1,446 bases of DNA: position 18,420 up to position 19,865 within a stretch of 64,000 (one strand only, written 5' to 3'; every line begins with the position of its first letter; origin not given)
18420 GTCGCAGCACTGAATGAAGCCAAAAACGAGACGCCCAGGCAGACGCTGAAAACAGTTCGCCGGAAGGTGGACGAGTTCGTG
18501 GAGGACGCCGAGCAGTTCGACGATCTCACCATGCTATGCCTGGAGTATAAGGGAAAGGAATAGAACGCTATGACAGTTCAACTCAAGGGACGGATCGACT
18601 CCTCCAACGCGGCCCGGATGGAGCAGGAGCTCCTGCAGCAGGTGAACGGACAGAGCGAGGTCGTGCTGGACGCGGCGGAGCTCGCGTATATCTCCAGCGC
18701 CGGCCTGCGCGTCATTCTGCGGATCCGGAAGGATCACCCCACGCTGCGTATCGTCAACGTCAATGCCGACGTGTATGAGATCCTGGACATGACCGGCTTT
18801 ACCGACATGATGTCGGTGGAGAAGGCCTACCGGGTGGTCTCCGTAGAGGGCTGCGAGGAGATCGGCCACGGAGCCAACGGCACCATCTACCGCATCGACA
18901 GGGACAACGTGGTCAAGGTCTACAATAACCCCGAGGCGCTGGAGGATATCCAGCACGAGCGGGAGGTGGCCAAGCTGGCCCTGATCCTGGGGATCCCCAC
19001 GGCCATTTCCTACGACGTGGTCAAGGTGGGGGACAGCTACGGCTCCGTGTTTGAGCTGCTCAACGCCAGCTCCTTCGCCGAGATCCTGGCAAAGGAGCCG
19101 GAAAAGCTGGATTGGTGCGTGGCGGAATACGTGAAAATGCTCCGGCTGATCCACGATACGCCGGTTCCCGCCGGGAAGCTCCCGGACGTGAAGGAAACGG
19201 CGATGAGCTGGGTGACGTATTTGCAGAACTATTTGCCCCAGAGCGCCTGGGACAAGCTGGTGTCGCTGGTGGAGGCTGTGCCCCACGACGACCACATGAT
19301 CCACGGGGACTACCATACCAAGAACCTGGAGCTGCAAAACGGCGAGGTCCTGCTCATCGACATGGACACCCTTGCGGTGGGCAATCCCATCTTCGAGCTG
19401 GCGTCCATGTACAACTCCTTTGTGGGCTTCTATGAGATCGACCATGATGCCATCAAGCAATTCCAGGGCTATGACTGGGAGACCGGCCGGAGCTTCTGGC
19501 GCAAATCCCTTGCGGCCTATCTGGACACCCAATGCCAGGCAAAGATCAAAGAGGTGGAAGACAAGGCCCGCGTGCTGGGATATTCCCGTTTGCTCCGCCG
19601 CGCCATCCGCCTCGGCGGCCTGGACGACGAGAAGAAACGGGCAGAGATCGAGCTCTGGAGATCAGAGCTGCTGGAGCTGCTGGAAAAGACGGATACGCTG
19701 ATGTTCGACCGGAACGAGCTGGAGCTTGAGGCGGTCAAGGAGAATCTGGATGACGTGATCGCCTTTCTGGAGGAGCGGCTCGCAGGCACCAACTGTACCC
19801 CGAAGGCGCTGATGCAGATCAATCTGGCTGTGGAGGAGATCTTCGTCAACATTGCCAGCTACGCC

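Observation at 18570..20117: Single polypeptide combining STAS, an APH/choline-kinase-fold phosphotransferase and an RsbW-like ATPase domain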

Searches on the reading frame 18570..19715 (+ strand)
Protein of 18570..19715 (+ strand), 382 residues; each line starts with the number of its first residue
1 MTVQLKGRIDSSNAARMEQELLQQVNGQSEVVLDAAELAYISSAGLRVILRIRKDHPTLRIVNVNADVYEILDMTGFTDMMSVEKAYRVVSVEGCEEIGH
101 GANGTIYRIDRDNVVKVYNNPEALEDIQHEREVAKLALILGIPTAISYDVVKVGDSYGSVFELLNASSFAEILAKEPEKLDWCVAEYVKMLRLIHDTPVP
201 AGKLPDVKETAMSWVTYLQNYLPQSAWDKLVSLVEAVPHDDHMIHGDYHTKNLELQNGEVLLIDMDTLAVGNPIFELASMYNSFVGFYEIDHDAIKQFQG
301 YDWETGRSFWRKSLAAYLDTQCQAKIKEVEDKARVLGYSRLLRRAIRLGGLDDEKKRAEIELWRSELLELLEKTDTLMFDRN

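Call 33: find_homologous_proteins(query=A2, max_evalue=1e-10)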
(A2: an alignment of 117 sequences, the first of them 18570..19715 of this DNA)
Query A2 (117 sequences) (382 aa, profile of the alignment): 8000 proteins with E <= 1e-10 among 8000 candidates; the best 120 are listed.
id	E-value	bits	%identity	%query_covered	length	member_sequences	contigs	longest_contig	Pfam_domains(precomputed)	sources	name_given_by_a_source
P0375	6.2e-166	570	55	99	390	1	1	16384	PF01740.27,PF01636.30,PF13466.13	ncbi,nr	ncbi:MAG: anti-sigma factor antagonist [Clostridiales bacterium]|nr:anti-sigma factor antagonist [Ca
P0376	1.7e-164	566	56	99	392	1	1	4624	PF01740.27,PF01636.30,PF13466.13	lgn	-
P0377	3.9e-164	564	54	99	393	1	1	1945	PF01740.27,PF01636.30,PF13466.13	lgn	-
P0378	4.2e-164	564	54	99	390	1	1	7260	PF01740.27,PF01636.30,PF13466.13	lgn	-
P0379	5.2e-164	564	54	99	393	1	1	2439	PF01740.27,PF01636.30,PF13466.13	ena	-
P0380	8.0e-164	563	54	99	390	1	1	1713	PF01740.27,PF01636.30,PF13466.13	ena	-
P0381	8.2e-164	563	56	99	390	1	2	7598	PF01740.27,PF01636.30,PF13466.13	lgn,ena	-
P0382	1.2e-163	563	54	99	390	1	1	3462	PF01740.27,PF01636.30,PF13466.13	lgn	-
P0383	1.3e-163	563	54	99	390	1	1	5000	PF01740.27,PF01636.30,PF13466.13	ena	-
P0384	1.6e-163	562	56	99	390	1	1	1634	PF01740.27,PF01636.30,PF13466.13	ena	-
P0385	1.6e-163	562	54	99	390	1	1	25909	PF01740.27,PF01636.30,PF13466.13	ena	-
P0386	1.7e-163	562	54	99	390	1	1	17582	PF01740.27,PF01636.30,PF13466.13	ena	-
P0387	1.7e-163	562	56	99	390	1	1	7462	PF01740.27,PF01636.30,PF13466.13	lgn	-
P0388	1.9e-163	562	54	99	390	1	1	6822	PF01740.27,PF01636.30,PF13466.13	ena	-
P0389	2.8e-163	562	55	99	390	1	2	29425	PF01740.27,PF01636.30,PF13466.13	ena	-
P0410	8.3e-162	557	52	99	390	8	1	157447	PF01740.27,PF01636.30,PF13466.13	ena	-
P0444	6.7e-161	554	55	99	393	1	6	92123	PF01740.27,PF01636.30,PF13466.13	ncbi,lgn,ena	-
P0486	7.6e-160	550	55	99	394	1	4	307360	PF01740.27,PF01636.30,PF13466.13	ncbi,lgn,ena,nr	ncbi:MAG: anti-sigma factor antagonist [Solobacterium sp.]|nr:anti-sigma factor antagonist [Solobact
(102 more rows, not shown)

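Call 34: find_encoding_contigs(protein=P0486, flank=6000, max_places=1)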
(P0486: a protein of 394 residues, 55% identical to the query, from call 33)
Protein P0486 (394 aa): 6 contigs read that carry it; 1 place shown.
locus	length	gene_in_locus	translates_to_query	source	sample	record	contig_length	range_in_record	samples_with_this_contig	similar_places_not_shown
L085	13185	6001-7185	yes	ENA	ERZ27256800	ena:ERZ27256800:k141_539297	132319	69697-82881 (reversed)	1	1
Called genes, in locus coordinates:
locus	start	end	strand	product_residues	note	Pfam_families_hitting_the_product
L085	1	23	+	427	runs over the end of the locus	-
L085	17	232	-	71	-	-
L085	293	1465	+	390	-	PF00155:Aminotran_1_2, PF00266:Aminotran_5 (weak), PF01041:DegT_DnrJ_EryC1, PF01053:Cys_Met_Meta_PP (weak)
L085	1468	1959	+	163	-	PF01037:AsnC_trans_reg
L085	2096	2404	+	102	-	PF01250:Ribosomal_S6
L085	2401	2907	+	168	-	PF00436:SSB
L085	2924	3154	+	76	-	PF01084:Ribosomal_S18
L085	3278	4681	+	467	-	PF02302:PTS_IIB (weak)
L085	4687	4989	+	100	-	PF01740:STAS, PF13466:STAS_2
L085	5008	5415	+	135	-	PF13581:HATPase_c_2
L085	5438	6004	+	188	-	PF13328:HD_4, PF01966:HD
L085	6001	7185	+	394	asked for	PF01740:STAS, PF13466:STAS_2, PF01636:APH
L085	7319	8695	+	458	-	PF00860:Xan_ur_permease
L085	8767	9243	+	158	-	PF01243:PNPOx_N, PF12900:Pyridox_ox_2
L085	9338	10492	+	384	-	PF01411:tRNA-synt_2c, PF07973:tRNA_SAD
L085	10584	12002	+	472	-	PF00232:Glyco_hydro_1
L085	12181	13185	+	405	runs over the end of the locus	PF07690:MFS_1, PF12832:MFS_1_like, PF07690:MFS_1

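Call 35: find_encoding_contigs(protein=P0410, flank=6000, max_places=1)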
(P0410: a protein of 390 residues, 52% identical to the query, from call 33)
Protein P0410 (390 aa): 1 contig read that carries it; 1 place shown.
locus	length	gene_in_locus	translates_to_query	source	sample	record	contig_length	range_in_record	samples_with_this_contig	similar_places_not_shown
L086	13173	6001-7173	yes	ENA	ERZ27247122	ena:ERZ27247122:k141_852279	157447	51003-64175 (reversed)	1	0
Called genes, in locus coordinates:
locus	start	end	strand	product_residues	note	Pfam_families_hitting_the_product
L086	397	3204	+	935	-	PF07694:5TM-5TMR_LYT, PF07228:SpoIIE, PF13581:HATPase_c_2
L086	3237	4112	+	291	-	PF13306:LRR_5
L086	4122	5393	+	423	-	PF07969:Amidohydro_3 (faint), PF01979:Amidohydro_1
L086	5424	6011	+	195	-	PF13328:HD_4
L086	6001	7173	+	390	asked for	PF01740:STAS, PF13466:STAS_2, PF01636:APH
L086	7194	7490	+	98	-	PF01740:STAS, PF13466:STAS_2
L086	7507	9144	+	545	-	PF00375:SDF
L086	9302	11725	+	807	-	PF08757:CotH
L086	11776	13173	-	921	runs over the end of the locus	PF13476:AAA_23, PF13514:AAA_27 (weak), PF13555:AAA_29 (weak), PF13558:SbcC_Walker_B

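Call 36: find_encoding_contigs(protein=P0444, flank=6000, max_places=1)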
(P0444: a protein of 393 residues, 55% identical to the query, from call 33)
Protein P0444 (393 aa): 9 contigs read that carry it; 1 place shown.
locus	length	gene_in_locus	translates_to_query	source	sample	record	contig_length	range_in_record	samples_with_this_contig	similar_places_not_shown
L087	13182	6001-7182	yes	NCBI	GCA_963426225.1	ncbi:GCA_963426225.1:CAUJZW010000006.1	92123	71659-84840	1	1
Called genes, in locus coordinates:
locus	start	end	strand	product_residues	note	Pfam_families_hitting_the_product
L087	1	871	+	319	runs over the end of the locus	-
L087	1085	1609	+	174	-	PF02664:LuxS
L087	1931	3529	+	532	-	PF00375:SDF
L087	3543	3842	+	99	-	PF01740:STAS, PF13466:STAS_2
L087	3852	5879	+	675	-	PF07228:SpoIIE, PF13581:HATPase_c_2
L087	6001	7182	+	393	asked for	PF01740:STAS, PF13466:STAS_2, PF01636:APH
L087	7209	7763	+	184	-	PF02525:Flavodoxin_2, PF03358:FMN_red (weak)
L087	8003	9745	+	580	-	-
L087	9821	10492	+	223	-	PF02463:SMC_N (faint), PF00005:ABC_tran, PF13304:AAA_21 (faint)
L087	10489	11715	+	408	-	PF12698:ABC2_membrane_3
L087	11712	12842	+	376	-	PF12698:ABC2_membrane_3 (weak)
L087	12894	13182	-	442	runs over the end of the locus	PF00535:Glycos_transf_2 (weak), PF13641:Glyco_tranf_2_3, PF13632:Glyco_trans_2_3 (weak)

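Call 41: find_related_loci(query=A2, collection=metagenome_contigs, flank=6000)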
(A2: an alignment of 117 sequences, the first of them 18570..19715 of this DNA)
Query A2 (382 aa) in metagenome_contigs; peptide patterns used: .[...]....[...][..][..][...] (x = any residue, [..] = any of these).
599 stretches matched a pattern (row limit reached: there are more); 596 encode a relative of the query (tblastn E <= 1e-3); the best 80 are kept; 80 distinct loci.
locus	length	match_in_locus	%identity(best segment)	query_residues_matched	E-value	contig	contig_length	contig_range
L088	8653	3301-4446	75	1-382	0e+0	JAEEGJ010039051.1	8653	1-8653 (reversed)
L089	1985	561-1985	75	1-379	0e+0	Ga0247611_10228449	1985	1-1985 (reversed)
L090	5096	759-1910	73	1-382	0e+0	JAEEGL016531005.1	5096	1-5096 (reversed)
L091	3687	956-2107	73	1-382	0e+0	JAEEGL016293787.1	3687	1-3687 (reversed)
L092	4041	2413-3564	73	1-382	0e+0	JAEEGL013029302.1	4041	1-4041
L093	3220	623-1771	74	2-382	0e+0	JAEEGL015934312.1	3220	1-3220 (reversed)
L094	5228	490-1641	72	1-382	0e+0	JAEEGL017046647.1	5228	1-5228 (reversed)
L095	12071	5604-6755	73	1-382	0e+0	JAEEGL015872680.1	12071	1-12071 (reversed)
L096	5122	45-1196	73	1-382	0e+0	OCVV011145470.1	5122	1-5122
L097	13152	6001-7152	72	1-382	0e+0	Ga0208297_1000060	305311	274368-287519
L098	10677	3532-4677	71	1-382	0e+0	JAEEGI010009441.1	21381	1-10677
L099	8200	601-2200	73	1-382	0e+0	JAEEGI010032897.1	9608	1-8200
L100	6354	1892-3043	71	1-382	0e+0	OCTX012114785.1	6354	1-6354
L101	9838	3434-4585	72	1-382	0e+0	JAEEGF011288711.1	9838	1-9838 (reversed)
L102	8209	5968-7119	72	1-382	0e+0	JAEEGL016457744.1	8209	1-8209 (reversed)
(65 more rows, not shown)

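Call 56: search_solved_structures(query=L085:5438-6001:+, max_evalue=0.001)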
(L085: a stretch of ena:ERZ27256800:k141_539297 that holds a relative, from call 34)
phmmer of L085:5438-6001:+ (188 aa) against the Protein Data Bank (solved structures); distinct sequences matched with E-value up to 0.001: 22.
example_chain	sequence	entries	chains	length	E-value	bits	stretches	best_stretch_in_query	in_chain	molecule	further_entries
4yf1_A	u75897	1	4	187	3.2e-25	92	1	1-183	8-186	Lmo0812 protein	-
7qoe_A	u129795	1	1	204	5.8e-24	87.9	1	2-162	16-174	HDc domain-containing protein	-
8acu_A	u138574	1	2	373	1.8e-16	63.6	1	2-141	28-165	GTP pyrophosphokinase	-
6yxa_A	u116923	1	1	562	3.3e-16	62.7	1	2-141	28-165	GTP pyrophosphokinase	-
3nr1_A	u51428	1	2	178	2.5e-15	59.8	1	5-129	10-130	HD domain-containing protein 3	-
7oiw_A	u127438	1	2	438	3.9e-15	59.2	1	6-135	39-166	GTP pyrophosphokinase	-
5xnx_A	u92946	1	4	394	6e-15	58.6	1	7-132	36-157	Bifunctional (p)ppGpp synthase/hydrolase RelA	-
6s2t_A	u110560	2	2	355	1.6e-14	57.2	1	4-136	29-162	(P)ppGpp synthetase I, SpoT/RelA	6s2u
7ohg_A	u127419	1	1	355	1.6e-14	57.2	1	4-136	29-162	Guanosine-3',5'-bis(Diphosphate) 3'-pyrophosphohydrolase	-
6s2v_A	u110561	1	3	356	1.6e-14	57.2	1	4-136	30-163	(P)ppGpp synthetase I, SpoT/RelA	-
5vxa_A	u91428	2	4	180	2.5e-14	56.5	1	5-129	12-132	Guanosine-3',5'-bis(diphosphate) 3'-pyrophosphohydrolase MESH1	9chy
3nqw_A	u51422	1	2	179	2.6e-14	56.5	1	2-131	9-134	CG11900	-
1vj7_A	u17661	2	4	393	5.1e-14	55.5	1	3-129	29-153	Bifunctional RELA/SPOT | Bifunctional (p)ppGpp synthase/hydrolase RelA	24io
7qoc_A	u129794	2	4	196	7.9e-14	54.9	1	4-162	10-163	Guanosine polyphosphate pyrophosphohydrolases/synthetases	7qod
8fr8_I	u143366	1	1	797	2.7e-13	53.2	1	7-132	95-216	GTP pyrophosphokinase RelA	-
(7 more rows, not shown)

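Call 57: search_protein_families(library=padloc, proteins=[L085:5438-6001:+], max_evalue=0.01)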
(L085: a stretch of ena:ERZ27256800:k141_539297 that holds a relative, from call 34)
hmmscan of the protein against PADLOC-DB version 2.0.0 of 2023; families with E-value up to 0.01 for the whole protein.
L085:5438-6001:+ (188 aa): 0 families
